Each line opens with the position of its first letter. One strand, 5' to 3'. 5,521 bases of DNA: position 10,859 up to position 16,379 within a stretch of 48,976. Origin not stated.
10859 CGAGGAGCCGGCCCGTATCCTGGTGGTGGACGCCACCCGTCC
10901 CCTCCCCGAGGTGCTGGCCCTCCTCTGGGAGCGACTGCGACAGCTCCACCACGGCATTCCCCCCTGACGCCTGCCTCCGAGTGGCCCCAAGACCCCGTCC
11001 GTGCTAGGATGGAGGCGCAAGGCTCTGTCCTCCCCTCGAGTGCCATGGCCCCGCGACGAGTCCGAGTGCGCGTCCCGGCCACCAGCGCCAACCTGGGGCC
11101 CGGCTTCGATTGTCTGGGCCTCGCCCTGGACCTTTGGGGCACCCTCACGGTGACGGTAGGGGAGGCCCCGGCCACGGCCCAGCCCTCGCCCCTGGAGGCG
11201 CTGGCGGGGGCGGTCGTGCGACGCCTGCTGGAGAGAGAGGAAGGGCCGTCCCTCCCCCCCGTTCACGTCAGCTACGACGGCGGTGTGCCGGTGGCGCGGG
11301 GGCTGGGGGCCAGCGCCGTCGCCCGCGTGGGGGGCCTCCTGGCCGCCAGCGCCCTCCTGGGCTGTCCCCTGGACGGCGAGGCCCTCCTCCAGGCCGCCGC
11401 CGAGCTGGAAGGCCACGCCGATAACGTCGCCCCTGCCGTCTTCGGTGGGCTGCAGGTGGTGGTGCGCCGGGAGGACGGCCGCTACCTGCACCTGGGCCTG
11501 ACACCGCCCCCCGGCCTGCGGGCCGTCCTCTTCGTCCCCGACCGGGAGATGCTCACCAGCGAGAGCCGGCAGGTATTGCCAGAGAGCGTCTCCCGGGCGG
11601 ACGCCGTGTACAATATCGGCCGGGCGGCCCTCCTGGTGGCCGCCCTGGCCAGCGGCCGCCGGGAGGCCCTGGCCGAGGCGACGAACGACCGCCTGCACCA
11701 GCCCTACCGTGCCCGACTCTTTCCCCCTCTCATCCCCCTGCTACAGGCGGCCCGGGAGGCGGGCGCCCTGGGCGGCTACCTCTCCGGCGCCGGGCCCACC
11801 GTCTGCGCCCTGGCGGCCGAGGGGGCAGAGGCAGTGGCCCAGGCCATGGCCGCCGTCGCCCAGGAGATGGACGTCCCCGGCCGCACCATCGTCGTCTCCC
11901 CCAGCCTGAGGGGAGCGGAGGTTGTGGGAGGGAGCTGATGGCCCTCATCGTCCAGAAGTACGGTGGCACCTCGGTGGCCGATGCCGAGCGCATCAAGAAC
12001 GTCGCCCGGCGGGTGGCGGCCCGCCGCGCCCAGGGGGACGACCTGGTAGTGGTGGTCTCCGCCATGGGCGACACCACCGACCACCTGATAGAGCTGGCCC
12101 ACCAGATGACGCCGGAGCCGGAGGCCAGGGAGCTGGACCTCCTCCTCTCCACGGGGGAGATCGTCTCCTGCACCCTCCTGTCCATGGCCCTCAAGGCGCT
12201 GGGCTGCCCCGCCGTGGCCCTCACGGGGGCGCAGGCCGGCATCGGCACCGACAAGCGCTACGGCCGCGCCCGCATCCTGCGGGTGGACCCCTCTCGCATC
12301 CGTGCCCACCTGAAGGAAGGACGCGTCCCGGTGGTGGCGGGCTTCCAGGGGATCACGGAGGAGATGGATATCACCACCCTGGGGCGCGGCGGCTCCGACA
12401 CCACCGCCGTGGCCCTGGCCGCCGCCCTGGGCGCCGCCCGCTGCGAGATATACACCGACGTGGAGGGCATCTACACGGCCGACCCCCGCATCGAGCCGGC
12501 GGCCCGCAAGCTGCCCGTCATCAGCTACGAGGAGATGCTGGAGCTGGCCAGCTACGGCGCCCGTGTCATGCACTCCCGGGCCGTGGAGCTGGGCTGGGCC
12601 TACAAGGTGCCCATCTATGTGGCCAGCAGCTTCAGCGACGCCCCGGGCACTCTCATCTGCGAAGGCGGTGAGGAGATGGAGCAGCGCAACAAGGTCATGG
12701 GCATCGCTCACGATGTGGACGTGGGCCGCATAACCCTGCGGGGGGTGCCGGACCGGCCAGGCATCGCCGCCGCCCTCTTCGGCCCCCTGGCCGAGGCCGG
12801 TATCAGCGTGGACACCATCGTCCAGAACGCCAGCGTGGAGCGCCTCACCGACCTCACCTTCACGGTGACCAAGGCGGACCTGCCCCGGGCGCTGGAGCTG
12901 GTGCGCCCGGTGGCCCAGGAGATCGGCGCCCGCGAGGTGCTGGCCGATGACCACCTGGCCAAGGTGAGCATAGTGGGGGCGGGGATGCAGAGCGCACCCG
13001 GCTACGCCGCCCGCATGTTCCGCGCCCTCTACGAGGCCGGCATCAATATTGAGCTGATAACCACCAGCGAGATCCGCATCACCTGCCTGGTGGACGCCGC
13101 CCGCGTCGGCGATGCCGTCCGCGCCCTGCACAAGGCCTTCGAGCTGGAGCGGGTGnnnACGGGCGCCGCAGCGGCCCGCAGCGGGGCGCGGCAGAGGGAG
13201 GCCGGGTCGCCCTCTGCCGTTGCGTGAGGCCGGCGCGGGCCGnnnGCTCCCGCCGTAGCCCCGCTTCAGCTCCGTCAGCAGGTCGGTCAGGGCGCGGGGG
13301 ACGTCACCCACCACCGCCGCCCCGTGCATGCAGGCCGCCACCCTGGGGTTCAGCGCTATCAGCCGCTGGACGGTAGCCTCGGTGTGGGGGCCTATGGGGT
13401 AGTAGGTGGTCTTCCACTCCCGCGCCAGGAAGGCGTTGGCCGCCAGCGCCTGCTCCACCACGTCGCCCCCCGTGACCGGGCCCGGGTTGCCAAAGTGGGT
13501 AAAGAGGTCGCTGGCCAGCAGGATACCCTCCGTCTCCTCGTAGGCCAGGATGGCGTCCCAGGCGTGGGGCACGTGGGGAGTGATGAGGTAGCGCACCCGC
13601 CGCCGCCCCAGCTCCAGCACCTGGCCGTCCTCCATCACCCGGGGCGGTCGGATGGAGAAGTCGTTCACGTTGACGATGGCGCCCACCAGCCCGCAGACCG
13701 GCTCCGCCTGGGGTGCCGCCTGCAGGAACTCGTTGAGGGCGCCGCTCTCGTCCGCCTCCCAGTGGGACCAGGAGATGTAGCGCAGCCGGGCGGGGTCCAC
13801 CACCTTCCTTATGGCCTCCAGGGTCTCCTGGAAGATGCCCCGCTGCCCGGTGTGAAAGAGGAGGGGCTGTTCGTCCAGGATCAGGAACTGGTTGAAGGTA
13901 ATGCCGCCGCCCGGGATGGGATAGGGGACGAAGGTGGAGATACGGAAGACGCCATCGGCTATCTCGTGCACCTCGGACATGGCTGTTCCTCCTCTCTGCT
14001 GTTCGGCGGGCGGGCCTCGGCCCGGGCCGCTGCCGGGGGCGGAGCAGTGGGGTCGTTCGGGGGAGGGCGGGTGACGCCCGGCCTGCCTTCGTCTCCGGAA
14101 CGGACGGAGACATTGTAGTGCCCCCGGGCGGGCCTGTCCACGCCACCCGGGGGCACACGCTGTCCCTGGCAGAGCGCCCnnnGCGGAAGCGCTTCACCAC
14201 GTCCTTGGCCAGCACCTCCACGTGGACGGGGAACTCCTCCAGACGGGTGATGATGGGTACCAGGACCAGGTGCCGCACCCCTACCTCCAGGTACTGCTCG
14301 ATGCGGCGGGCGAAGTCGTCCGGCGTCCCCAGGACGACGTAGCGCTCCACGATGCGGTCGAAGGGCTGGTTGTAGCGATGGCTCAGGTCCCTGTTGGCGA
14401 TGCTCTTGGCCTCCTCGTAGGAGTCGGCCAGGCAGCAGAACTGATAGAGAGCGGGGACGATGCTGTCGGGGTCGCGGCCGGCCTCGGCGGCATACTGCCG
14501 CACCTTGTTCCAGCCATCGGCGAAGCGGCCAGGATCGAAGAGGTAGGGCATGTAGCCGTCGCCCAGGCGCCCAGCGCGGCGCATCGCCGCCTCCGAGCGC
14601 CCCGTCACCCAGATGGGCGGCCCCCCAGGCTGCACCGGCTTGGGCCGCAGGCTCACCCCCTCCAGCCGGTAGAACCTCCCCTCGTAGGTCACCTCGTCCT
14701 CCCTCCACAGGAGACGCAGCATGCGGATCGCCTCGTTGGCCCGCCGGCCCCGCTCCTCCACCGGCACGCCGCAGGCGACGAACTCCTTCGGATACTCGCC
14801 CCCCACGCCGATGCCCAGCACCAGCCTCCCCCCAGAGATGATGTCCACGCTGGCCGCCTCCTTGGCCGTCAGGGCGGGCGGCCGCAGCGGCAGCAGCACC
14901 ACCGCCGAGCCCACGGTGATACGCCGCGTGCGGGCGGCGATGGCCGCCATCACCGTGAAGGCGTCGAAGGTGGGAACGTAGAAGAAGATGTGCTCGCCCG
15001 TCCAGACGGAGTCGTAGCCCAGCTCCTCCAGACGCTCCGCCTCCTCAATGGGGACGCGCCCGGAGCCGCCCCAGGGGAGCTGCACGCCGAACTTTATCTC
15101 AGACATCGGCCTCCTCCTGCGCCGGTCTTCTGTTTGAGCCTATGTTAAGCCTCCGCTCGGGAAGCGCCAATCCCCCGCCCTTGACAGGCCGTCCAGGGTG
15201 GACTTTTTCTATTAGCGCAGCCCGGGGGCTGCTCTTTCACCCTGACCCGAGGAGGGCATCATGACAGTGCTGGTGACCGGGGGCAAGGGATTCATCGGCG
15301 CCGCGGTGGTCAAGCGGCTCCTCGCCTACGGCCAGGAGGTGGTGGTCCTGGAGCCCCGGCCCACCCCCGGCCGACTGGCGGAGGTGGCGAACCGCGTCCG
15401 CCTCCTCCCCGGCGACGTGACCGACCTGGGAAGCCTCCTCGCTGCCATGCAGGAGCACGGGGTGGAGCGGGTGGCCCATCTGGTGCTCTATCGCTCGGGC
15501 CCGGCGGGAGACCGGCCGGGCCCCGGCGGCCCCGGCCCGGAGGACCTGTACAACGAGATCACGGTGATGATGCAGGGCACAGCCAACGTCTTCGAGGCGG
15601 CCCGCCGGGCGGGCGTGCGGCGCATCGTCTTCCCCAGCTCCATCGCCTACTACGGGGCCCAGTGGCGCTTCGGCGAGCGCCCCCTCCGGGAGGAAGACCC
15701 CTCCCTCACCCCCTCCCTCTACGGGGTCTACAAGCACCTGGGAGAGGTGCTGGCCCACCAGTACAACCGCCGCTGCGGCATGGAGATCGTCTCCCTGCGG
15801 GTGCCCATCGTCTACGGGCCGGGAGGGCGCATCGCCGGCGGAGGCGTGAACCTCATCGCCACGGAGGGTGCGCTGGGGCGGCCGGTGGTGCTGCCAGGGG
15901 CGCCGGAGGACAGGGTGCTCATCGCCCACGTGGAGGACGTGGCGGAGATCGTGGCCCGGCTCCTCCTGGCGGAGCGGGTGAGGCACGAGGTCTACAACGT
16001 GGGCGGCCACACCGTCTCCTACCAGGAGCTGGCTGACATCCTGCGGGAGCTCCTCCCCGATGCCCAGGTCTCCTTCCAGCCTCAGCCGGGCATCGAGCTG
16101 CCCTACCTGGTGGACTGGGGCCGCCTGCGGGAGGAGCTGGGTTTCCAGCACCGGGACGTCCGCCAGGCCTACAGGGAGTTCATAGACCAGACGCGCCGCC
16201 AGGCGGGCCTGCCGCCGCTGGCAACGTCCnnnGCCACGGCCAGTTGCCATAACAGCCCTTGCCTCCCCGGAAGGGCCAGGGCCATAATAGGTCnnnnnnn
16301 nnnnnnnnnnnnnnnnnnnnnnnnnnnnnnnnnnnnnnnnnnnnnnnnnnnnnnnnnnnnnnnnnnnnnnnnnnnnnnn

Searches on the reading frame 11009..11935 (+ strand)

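Call 22: search_protein_families(library=pfam, proteins=[window:11009-11935:+])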
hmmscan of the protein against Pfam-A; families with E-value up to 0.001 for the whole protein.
window:11009-11935:+ (309 aa): 2 families
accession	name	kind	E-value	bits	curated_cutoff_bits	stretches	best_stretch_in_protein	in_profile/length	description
PF00288.32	GHMP_kinases_N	-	1.1e-13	51.6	22.3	1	68-147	5-87/87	GHMP kinases N terminal domain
PF08544.19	GHMP_kinases_C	-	1.5e-13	51.4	21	1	210-282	2-81/85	GHMP kinases C terminal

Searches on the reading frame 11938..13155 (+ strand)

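Call 22: search_protein_families(library=pfam, proteins=[window:11938-13155:+])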
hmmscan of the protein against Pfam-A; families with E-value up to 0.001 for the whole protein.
window:11938-13155:+ (406 aa): 4 families
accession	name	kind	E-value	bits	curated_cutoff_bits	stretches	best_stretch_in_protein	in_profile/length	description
PF00696.33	AA_kinase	-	1.1e-57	195.9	24.9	1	3-230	2-234/234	Amino acid kinase family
PF22468.2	ACT_9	-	1.3e-35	121.4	27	2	343-401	1-61/61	ACT domain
PF13840.12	ACT_7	-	1.4e-22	79.8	27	1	336-399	2-65/65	ACT domain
PF01842.31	ACT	-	4.2e-20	71.6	27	2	267-323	3-62/66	ACT domain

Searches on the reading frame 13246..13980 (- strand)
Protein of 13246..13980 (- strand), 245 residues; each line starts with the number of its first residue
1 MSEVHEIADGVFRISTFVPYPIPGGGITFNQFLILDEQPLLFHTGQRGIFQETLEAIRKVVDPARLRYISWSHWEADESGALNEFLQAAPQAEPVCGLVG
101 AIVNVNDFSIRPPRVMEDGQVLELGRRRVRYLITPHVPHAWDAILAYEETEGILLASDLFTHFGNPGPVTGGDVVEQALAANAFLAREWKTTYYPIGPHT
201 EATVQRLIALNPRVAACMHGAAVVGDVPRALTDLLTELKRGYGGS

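Call 22: search_protein_families(library=pfam, proteins=[window:13246-13980:-])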
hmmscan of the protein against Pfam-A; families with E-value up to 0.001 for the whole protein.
window:13246-13980:- (245 aa): 1 family
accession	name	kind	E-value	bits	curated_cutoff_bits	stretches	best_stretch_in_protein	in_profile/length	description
PF19583.5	ODP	-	1.6e-12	48.1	27.2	1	28-220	2-194/194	ODP family beta lactamase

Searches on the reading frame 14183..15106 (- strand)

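Call 22: search_protein_families(library=pfam, proteins=[window:14183-15106:-])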
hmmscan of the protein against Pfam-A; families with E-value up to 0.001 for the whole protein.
window:14183-15106:- (308 aa): 1 family
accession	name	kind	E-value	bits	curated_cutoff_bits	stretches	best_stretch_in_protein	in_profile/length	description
PF00296.26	Bac_luciferase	-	3.1e-70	237.5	27.9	1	21-242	27-245/314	Luciferase-like monooxygenase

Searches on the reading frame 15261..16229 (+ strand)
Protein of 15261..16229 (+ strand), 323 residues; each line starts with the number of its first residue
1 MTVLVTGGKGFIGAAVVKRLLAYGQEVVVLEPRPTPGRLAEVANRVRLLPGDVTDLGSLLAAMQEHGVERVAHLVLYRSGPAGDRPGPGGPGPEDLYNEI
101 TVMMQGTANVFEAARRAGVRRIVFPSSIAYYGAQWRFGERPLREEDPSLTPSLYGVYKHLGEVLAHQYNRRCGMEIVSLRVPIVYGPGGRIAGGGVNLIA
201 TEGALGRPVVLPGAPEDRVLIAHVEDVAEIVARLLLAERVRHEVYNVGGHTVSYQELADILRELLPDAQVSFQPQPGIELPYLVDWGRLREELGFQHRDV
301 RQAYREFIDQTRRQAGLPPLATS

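Call 22: search_protein_families(library=pfam, proteins=[window:15261-16229:+])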
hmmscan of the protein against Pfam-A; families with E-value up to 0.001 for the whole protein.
window:15261-16229:+ (323 aa): 8 families
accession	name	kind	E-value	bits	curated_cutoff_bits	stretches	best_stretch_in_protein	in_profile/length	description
PF01370.27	Epimerase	-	6.8e-35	121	20.9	1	3-248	1-240/240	NAD dependent epimerase/dehydratase family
PF16363.11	GDP_Man_Dehyd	-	1.4e-18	67.9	27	1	4-258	1-259/332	GDP-mannose 4,6 dehydratase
PF01073.25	3Beta_HSD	-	5.6e-15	55.6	22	1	4-200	1-197/280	3-beta hydroxysteroid dehydrogenase/isomerase family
PF13460.12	NAD_binding_10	-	3.7e-11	43.6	27.2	1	7-138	1-110/184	NAD(P)H-binding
PF04321.23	RmlD_sub_bind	-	3.3e-07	30.1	27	1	1-190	1-157/287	RmlD substrate binding domain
PF07993.18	NAD_binding_4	-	1e-06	28.6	20.1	0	102-186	111-209/258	Male sterility protein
PF00106.31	adh_short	-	3e-05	24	26.6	1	2-66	2-71/195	short chain dehydrogenase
PF02719.21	Polysacc_synt_2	-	8.7e-05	22.3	20.2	1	3-126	1-127/293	Polysaccharide biosynthesis protein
